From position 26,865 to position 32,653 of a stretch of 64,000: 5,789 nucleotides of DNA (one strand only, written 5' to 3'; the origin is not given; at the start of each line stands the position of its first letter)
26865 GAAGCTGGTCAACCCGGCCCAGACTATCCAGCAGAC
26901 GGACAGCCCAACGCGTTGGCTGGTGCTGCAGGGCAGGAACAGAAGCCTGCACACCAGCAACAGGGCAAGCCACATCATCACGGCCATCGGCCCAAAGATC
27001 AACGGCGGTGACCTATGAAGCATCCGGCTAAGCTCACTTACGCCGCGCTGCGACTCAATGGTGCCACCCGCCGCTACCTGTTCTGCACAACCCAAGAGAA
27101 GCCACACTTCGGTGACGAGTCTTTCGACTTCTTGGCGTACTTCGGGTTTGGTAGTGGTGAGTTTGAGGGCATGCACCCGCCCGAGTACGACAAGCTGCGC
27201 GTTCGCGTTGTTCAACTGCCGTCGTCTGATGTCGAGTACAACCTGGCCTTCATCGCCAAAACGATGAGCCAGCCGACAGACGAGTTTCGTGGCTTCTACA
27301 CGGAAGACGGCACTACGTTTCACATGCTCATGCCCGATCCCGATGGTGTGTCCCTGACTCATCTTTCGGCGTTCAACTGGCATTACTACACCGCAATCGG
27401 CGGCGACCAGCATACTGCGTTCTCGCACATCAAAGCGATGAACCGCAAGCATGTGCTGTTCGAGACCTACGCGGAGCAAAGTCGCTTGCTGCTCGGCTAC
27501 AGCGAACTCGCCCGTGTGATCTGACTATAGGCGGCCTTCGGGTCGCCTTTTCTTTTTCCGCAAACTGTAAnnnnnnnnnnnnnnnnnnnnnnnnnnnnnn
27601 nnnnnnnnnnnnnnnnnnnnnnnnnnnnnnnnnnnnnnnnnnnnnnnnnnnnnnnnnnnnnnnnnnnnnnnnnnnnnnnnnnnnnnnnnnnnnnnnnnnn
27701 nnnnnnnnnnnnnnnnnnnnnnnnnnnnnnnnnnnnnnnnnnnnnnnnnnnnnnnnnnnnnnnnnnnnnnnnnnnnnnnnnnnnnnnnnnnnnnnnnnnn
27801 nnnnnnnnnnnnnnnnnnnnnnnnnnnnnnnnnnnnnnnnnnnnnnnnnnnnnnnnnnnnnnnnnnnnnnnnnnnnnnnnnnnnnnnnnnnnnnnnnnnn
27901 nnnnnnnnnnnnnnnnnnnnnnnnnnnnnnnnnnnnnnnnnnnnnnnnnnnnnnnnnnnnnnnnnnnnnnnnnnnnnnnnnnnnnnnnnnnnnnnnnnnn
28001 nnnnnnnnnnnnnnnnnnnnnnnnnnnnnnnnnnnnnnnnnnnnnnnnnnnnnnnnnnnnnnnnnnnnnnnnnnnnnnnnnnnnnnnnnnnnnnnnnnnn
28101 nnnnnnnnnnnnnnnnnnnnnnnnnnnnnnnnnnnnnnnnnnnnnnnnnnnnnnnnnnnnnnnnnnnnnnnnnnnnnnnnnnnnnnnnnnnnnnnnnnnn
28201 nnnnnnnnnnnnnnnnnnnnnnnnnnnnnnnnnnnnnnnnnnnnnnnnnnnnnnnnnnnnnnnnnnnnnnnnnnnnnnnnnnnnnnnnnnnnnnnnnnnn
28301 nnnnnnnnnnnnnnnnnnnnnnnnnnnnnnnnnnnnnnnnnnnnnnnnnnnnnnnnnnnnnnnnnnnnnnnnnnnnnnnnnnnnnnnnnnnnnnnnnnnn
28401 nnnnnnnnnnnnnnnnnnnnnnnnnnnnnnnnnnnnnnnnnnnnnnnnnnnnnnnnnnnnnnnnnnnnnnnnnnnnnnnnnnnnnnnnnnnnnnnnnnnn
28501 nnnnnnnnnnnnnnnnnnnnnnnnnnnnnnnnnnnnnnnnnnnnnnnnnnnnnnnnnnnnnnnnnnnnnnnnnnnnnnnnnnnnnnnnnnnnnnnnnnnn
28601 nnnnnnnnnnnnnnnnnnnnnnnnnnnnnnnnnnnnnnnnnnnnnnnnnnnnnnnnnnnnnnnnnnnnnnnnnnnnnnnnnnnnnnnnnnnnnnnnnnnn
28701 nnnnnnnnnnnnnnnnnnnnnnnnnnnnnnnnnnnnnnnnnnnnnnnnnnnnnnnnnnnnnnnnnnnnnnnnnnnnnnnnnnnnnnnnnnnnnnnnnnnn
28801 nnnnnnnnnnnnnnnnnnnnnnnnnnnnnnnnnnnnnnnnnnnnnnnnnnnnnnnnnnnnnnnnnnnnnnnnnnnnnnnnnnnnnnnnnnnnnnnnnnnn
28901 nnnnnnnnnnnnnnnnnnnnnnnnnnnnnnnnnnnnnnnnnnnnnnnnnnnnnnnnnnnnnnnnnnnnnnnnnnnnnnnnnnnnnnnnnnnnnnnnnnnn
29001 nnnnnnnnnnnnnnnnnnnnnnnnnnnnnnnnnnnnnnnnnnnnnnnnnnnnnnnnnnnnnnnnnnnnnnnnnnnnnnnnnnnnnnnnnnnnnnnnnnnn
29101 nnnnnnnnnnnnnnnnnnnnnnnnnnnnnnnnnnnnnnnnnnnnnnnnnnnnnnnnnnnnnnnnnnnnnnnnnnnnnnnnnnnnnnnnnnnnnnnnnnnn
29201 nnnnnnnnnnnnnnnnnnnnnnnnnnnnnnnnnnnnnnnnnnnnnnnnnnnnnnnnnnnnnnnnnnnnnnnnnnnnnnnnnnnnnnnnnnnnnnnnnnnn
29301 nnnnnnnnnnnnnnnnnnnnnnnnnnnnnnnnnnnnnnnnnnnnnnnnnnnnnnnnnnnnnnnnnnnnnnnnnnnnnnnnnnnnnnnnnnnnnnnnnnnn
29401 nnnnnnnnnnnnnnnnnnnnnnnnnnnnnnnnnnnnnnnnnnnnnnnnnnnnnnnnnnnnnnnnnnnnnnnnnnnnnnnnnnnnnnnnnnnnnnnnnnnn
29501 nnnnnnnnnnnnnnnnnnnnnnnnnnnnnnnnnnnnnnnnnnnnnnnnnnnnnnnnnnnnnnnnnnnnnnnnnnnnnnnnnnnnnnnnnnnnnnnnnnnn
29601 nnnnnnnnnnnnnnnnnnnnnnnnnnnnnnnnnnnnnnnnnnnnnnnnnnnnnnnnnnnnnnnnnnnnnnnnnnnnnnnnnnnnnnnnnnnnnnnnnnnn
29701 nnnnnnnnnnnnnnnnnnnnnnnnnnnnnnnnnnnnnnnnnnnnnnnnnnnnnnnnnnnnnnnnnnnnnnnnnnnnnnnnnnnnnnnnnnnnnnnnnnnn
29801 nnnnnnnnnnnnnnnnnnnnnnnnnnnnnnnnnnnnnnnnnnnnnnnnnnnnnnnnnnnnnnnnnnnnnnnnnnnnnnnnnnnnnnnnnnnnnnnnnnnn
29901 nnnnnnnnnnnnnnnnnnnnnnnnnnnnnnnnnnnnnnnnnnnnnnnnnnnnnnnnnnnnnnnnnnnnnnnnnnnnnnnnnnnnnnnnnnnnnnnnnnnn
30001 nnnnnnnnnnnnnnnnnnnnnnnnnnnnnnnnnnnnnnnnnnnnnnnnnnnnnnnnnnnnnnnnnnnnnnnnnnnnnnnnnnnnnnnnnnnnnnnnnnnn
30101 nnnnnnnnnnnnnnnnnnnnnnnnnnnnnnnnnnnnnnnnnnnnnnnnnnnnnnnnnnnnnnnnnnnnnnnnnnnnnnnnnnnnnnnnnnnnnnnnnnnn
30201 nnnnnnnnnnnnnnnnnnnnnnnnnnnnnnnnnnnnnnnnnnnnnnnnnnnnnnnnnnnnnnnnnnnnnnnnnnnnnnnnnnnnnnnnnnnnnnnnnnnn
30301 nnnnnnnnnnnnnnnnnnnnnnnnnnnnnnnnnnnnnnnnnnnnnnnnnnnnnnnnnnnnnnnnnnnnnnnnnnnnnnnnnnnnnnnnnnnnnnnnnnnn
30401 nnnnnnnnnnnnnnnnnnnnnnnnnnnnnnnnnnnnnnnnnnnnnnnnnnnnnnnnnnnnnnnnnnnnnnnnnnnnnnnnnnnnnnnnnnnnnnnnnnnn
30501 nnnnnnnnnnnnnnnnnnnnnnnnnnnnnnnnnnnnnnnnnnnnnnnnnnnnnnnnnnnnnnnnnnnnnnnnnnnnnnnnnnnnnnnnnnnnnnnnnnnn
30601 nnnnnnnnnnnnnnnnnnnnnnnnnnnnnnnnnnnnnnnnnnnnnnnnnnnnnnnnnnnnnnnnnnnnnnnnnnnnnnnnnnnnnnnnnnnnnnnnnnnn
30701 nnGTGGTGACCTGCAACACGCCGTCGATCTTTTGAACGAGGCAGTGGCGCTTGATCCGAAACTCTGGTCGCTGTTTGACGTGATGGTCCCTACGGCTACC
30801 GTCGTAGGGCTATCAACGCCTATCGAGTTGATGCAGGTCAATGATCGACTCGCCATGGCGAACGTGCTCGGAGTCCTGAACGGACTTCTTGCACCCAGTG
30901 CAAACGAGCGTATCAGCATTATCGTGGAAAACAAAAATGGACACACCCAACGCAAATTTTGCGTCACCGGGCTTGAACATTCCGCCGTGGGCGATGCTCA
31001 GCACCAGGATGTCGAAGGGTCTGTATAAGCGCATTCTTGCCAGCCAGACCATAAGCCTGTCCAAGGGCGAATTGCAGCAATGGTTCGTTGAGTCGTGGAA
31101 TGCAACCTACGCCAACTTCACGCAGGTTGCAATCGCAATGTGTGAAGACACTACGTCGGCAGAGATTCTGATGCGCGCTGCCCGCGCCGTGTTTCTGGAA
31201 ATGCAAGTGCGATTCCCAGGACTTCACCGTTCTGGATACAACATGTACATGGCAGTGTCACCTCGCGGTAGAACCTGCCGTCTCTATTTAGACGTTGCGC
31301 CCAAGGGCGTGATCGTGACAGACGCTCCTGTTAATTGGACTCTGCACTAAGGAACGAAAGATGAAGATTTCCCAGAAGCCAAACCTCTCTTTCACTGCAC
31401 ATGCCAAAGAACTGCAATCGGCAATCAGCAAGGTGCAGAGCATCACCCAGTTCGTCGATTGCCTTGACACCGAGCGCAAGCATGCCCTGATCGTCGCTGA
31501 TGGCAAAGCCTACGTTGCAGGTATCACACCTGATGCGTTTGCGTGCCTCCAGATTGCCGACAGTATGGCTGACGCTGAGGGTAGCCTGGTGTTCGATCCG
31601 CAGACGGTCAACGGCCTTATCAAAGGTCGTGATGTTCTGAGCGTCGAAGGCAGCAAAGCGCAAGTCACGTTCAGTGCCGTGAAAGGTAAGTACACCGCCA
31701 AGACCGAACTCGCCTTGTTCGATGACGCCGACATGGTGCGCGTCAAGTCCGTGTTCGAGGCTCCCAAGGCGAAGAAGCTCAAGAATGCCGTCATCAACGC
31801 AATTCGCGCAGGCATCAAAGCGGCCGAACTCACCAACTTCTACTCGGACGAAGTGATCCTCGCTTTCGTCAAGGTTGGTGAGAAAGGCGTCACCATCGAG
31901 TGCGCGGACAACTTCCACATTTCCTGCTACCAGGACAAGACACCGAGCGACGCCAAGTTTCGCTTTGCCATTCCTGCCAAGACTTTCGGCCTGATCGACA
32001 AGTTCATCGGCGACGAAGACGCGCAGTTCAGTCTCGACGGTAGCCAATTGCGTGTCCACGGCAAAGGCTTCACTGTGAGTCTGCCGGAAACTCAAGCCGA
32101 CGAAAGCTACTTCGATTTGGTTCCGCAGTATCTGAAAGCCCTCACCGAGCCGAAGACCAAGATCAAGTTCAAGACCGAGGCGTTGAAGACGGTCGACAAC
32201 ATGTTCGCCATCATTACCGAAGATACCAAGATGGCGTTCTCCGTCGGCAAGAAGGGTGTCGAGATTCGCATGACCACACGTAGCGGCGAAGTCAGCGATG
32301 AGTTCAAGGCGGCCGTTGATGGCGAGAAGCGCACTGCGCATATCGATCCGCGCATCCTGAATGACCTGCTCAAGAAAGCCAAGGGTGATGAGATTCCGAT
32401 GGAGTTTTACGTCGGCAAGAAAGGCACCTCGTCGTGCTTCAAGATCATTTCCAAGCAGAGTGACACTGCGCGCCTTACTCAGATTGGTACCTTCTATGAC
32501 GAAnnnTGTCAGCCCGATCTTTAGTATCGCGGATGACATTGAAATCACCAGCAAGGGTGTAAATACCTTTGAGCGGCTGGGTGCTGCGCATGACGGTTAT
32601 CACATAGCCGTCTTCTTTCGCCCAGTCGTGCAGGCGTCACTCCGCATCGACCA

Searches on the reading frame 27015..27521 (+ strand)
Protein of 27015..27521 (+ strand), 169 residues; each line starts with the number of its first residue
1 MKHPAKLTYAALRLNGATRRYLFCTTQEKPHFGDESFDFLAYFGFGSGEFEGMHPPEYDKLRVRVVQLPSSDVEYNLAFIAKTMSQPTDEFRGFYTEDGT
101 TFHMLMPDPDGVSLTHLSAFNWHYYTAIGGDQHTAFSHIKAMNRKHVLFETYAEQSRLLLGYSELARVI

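Call 57: search_protein_families(library=phrogs, proteins=[window:27015-27521:+], max_evalue=0.00001)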
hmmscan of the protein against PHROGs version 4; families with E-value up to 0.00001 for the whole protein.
window:27015-27521:+ (169 aa): 1 family
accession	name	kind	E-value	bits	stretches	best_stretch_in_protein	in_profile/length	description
phrog_33434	-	unknown function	8.4e-98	325.9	1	1-169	2-170/170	-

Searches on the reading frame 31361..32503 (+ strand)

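Call 67: search_protein_families(library=phrogs, proteins=[window:31361-32503:+], max_evalue=0.00001)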
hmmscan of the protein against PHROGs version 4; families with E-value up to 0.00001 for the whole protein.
window:31361-32503:+ (381 aa): 1 family
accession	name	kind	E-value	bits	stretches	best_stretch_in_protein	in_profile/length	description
phrog_947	-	DNA, RNA and nucleotide metabolism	3.6e-36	125.9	1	9-349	3-339/368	DNA polymerase processivity factor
